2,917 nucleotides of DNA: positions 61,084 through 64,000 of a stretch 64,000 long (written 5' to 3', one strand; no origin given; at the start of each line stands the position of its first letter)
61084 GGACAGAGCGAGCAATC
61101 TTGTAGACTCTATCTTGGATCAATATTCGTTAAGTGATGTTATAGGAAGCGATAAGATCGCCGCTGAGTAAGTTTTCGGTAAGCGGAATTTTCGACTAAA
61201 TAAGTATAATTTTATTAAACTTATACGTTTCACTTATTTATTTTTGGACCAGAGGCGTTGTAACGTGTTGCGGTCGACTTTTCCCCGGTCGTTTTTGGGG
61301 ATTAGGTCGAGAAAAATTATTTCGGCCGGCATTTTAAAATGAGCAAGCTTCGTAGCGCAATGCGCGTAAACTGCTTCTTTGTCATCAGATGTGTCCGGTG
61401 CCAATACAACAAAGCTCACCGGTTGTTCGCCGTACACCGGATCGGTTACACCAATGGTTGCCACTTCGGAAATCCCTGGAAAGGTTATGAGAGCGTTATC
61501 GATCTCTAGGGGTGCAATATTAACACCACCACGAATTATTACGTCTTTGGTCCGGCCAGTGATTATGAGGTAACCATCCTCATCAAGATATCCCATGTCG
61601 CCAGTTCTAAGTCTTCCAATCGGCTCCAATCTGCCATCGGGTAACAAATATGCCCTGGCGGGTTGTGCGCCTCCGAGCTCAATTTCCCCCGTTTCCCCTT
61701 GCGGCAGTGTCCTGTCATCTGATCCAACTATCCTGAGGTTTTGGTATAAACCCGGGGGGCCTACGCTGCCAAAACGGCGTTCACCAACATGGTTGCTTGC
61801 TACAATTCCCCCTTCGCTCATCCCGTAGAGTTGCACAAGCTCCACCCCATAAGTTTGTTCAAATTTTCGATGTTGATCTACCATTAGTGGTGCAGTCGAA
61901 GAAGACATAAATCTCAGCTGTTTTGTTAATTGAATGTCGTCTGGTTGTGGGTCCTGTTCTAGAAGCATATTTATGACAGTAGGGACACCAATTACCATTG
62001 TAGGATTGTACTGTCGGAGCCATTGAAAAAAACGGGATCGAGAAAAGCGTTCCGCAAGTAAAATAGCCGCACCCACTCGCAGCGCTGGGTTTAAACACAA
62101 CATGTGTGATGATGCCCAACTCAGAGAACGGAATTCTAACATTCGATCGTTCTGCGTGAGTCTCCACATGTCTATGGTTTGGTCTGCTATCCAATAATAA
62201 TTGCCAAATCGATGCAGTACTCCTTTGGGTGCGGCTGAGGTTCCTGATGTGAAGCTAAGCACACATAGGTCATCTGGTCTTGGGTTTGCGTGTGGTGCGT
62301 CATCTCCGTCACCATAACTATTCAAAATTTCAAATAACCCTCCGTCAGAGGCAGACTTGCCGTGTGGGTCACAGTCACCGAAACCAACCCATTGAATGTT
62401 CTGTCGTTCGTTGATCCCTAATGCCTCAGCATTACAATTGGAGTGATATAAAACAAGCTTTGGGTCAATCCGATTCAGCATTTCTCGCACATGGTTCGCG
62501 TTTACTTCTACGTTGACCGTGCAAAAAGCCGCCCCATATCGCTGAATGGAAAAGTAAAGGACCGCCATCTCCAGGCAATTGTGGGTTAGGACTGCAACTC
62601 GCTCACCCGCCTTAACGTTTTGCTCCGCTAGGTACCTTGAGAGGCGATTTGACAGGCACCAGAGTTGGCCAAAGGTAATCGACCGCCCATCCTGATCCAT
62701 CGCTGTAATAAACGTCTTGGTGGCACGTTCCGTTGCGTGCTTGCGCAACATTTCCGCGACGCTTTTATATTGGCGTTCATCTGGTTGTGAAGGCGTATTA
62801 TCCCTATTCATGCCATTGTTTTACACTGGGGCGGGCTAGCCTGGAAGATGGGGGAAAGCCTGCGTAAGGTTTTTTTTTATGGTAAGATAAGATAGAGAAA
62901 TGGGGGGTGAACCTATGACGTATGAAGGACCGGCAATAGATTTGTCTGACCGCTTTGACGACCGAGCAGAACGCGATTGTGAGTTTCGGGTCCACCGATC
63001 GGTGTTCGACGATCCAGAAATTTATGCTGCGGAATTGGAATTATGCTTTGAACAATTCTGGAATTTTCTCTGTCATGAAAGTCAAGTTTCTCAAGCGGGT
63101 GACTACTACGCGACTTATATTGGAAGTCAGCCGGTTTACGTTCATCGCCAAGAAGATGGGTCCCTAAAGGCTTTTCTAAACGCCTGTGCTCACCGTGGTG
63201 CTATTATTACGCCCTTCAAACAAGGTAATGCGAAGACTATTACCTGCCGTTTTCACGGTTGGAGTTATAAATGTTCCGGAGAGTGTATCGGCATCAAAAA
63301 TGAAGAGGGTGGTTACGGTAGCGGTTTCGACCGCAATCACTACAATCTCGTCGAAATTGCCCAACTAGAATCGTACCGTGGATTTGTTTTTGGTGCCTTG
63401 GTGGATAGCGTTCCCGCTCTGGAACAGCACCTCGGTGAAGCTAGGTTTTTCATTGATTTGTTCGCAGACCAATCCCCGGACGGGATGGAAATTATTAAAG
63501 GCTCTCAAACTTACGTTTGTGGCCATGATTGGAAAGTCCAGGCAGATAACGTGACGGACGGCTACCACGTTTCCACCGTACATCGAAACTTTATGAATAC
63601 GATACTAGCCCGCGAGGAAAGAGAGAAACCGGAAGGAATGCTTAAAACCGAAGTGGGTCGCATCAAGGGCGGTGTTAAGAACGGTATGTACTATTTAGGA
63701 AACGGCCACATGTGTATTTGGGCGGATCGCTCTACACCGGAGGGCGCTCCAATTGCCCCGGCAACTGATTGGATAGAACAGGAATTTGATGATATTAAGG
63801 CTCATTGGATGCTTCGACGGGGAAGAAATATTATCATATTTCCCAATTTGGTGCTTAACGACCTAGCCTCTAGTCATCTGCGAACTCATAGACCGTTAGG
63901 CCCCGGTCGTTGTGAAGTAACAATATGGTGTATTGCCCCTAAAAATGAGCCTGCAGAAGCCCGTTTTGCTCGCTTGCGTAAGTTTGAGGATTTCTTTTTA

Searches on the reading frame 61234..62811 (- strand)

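Call 75: search_protein_families(library=pfam, proteins=[window:61234-62811:-], max_evalue=0.0001)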
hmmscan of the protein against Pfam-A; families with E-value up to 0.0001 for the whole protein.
window:61234-62811:- (525 aa): 2 families
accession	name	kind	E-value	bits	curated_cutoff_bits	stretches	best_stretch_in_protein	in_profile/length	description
PF00501.34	AMP-binding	-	9.4e-69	232.5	29.9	1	23-389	2-384/384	AMP-binding enzyme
PF13193.12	AMP-binding_C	-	3.6e-16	60.3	24.5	1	436-511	1-76/76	AMP-binding enzyme C-terminal domain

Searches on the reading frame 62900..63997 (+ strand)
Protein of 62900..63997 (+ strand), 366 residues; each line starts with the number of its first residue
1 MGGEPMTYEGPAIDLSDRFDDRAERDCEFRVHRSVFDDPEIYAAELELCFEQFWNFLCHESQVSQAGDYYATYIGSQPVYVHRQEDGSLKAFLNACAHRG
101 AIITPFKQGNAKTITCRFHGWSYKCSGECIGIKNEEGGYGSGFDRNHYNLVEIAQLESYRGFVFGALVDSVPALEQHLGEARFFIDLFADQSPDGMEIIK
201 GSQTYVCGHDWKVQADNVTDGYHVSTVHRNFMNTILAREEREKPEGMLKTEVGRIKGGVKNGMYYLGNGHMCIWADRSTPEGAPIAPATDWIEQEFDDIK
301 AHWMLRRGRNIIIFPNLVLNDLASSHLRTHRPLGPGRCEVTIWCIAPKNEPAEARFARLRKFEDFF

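Call 75: search_protein_families(library=pfam, proteins=[window:62900-63997:+], max_evalue=0.0001)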
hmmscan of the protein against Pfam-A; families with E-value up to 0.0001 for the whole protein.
window:62900-63997:+ (366 aa): 2 families
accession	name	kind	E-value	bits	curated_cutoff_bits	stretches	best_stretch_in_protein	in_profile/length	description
PF00355.32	Rieske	-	1e-18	67.4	20.3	1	54-135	2-81/88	Rieske [2Fe-2S] domain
PF00848.25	Ring_hydroxyl_A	-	4.2e-14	53.4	24.9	1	203-358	10-150/208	Ring hydroxylating alpha subunit (catalytic domain)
